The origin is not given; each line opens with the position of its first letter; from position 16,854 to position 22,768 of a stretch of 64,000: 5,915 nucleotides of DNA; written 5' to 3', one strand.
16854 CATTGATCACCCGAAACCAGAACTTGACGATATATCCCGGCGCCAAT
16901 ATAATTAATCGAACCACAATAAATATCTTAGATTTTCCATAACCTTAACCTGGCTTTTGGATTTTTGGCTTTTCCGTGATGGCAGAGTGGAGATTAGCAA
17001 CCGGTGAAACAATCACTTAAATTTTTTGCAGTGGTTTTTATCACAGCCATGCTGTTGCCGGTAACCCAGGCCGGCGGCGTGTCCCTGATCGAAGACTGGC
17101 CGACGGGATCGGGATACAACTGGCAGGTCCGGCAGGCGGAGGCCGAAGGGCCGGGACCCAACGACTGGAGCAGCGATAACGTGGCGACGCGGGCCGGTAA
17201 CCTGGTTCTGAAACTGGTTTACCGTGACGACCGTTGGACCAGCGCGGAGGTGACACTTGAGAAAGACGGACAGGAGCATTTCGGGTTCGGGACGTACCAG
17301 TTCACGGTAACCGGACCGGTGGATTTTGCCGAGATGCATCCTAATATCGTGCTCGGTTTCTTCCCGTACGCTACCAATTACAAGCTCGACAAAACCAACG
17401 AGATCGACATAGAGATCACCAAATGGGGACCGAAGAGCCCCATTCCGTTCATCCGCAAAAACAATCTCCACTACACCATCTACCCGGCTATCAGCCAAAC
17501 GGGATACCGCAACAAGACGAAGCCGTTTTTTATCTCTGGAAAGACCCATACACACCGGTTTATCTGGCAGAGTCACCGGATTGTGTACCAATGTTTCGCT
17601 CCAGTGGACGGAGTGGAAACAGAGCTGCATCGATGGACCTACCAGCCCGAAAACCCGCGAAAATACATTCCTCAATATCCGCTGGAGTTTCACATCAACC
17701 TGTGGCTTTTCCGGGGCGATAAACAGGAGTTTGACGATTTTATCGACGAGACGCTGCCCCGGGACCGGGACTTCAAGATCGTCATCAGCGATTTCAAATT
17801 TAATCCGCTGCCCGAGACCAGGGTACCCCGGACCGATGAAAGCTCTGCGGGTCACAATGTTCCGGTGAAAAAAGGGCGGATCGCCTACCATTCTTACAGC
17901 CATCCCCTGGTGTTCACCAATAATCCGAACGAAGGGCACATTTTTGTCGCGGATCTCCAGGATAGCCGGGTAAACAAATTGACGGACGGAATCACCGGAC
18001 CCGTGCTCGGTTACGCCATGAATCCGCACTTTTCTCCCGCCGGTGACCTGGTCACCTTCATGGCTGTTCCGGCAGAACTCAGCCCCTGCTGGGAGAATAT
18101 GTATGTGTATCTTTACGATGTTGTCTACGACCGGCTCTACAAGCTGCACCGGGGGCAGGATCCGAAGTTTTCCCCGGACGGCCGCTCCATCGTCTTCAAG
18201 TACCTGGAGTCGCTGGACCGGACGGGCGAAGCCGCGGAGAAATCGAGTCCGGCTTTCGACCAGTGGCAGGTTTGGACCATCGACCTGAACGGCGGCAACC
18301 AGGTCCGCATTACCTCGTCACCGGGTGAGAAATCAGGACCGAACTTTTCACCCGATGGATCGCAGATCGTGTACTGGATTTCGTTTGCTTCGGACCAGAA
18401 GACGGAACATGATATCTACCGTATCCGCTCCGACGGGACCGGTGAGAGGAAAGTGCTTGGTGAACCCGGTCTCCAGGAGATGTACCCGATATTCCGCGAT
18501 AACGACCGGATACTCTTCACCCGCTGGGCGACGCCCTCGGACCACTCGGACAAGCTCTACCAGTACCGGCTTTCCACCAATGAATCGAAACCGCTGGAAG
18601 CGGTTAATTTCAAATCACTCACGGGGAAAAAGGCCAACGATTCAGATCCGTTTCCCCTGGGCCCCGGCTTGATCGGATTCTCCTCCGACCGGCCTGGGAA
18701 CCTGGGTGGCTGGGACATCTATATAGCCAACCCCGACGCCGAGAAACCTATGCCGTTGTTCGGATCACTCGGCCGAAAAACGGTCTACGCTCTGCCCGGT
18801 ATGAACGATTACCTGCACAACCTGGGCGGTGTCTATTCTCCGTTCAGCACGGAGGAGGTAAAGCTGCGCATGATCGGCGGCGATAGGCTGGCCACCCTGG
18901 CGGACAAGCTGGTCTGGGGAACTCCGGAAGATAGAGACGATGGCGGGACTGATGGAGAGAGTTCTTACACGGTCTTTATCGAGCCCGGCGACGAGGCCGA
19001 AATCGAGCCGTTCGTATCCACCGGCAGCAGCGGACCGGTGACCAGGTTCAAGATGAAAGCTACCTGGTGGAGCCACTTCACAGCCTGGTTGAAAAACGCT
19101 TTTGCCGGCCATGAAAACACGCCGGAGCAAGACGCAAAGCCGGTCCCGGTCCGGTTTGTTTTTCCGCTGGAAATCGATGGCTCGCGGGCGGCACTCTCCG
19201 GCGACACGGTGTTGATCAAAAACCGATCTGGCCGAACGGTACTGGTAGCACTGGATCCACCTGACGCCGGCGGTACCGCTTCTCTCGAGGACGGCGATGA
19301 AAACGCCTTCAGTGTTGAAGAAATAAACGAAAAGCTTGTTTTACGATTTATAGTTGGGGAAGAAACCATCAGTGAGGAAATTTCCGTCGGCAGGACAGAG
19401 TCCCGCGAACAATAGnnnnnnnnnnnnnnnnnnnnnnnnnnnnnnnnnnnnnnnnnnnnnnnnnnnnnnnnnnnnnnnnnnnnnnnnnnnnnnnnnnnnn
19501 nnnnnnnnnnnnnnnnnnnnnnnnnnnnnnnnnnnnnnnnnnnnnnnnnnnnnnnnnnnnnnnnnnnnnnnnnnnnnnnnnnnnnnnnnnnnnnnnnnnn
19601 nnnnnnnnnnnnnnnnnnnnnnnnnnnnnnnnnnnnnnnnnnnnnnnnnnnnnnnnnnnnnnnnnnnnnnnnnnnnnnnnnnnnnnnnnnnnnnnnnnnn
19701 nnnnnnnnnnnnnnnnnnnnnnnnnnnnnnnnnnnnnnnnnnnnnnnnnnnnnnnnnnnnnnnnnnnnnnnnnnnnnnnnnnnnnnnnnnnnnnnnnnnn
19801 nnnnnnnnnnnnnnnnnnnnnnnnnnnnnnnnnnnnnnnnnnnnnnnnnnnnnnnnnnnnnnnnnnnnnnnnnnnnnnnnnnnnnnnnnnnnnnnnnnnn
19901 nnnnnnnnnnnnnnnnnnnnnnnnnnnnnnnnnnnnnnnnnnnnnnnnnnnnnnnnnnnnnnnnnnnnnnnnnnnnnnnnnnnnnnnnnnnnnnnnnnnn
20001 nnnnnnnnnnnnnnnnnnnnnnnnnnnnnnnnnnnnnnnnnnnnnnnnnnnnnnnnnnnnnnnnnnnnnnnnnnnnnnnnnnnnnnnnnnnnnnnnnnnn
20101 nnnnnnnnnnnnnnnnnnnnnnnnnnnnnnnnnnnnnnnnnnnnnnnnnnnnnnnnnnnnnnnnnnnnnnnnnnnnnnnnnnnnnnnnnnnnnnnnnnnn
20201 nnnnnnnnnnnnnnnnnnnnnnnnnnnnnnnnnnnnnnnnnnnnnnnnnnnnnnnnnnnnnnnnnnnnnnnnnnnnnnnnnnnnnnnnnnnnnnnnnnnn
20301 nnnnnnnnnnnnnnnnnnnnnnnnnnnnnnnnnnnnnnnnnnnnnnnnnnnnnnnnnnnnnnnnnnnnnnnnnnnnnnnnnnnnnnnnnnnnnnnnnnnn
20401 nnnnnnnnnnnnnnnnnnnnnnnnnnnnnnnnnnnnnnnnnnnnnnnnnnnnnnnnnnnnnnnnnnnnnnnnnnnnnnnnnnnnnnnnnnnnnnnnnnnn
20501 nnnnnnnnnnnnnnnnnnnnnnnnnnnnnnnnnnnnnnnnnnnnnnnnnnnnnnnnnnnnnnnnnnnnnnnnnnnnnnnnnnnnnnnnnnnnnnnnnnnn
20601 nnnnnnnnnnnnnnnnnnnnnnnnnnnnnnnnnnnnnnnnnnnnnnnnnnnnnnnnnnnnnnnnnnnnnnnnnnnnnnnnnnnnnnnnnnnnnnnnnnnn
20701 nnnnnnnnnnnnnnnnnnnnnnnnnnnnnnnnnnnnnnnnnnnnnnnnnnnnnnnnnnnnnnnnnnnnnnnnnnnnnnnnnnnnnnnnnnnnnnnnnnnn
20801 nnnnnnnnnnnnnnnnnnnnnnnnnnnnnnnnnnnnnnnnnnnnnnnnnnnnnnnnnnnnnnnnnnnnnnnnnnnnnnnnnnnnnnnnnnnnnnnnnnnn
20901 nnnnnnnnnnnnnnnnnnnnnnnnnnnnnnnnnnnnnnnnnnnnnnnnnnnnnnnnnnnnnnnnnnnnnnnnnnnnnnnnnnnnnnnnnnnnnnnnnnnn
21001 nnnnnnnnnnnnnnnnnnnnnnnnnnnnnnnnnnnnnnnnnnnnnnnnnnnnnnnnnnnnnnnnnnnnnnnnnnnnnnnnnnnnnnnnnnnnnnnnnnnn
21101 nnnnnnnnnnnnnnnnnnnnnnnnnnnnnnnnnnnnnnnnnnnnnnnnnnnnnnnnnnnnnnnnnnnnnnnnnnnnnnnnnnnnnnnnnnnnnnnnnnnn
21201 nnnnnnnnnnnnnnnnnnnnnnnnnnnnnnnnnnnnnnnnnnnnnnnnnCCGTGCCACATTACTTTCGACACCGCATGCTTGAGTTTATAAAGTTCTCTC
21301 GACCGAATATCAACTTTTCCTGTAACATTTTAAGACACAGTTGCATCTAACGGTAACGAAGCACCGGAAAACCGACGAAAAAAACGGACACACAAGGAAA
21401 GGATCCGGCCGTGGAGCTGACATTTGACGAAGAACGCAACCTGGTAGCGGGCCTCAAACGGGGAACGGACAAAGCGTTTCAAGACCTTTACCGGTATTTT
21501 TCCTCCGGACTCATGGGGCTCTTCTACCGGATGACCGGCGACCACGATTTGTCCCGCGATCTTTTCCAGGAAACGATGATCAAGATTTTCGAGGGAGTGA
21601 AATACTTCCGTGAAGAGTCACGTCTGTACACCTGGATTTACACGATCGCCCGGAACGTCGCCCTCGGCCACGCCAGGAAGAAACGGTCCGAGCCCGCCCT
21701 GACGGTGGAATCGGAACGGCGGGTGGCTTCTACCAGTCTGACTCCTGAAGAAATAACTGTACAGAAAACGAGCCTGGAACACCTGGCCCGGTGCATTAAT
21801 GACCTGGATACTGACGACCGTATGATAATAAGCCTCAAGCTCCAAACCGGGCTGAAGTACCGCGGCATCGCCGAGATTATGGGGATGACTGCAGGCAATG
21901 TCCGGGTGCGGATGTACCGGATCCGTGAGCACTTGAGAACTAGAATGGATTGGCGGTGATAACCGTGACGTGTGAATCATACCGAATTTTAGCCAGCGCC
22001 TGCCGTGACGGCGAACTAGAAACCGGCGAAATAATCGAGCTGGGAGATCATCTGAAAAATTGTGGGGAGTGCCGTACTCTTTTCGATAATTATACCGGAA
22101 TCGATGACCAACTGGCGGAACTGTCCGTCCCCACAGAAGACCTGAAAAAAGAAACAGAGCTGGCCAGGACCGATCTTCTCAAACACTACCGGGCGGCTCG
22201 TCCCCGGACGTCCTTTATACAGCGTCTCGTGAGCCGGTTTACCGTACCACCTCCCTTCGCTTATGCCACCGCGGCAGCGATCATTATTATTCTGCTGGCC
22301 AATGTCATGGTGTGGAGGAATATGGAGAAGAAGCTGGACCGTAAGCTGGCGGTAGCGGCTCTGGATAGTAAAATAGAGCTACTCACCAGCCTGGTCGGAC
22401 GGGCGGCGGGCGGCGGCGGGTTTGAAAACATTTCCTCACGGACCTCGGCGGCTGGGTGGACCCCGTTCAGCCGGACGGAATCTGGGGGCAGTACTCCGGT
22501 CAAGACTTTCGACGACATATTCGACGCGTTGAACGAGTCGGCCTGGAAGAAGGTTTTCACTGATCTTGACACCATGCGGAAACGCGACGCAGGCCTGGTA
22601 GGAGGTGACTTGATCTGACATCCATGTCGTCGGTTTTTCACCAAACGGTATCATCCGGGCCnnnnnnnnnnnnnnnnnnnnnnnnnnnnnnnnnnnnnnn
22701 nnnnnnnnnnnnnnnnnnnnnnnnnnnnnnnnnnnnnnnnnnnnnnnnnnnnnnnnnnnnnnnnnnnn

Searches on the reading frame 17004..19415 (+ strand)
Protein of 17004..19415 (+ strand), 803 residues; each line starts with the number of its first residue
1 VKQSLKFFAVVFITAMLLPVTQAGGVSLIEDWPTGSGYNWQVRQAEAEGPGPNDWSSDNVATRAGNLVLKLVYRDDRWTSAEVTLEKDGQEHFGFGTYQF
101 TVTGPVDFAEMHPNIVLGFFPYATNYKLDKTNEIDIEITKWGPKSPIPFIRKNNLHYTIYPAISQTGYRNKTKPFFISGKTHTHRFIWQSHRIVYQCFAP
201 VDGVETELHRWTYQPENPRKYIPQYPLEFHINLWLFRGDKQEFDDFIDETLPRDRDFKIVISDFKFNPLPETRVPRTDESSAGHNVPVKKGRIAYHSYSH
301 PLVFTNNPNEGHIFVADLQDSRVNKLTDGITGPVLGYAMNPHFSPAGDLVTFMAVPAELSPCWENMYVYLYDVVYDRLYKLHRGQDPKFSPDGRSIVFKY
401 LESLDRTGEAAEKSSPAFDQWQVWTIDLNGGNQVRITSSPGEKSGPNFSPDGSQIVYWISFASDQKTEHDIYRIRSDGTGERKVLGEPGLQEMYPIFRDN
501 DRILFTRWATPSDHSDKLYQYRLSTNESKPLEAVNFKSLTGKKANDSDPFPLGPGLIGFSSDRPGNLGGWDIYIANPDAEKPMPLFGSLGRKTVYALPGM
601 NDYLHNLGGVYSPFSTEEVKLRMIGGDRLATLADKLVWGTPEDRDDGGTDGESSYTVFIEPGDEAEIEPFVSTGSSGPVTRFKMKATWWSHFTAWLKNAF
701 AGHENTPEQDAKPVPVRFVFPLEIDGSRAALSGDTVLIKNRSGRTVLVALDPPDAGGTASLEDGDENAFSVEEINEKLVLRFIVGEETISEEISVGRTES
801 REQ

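Call 8: search_protein_families(library=pfam, proteins=[window:17004-19415:+], max_evalue=0.01)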
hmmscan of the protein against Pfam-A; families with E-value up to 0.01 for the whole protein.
window:17004-19415:+ (803 aa): 3 families
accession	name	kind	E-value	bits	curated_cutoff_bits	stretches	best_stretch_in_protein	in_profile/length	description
PF07676.18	PD40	-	1.8e-08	34.6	20.9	1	435-473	3-38/38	WD40-like Beta Propeller Repeat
PF00930.27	DPPIV_N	-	0.00077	18.7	22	0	367-400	24-61/354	Dipeptidyl peptidase IV (DPP IV) N-terminal region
PF00722.28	Glyco_hydro_16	-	0.0033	17.3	22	1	55-234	9-157/175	Glycosyl hydrolases family 16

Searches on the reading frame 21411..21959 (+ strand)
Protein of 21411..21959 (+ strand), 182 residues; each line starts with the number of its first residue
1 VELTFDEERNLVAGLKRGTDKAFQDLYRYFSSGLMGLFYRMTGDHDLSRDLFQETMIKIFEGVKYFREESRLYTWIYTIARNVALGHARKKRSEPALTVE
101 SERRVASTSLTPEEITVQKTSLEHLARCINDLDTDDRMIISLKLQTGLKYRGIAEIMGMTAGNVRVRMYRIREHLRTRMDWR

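Call 8: search_protein_families(library=pfam, proteins=[window:21411-21959:+], max_evalue=0.01)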
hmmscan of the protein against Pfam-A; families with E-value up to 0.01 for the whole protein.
window:21411-21959:+ (182 aa): 3 families
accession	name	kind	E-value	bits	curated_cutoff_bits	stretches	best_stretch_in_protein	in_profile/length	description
PF04542.20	Sigma70_r2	-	3.9e-14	52.6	24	1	26-92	1-69/71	Sigma-70 region 2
PF08281.18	Sigma70_r4_2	-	4.1e-11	42.8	25.7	1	125-175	4-54/54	Sigma-70, region 4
PF04545.22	Sigma70_r4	-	3.2e-05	23.8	24.1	1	129-176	2-49/50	Sigma-70, region 4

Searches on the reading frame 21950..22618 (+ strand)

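Call 8: search_protein_families(library=pfam, proteins=[window:21950-22618:+], max_evalue=0.01)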
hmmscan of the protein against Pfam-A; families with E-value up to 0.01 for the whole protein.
window:21950-22618:+ (222 aa): 1 family
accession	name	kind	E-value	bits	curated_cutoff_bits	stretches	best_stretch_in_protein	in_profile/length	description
PF13490.11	zf-HC2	-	0.0011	19.5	22.2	1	8-42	1-35/35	Putative zinc-finger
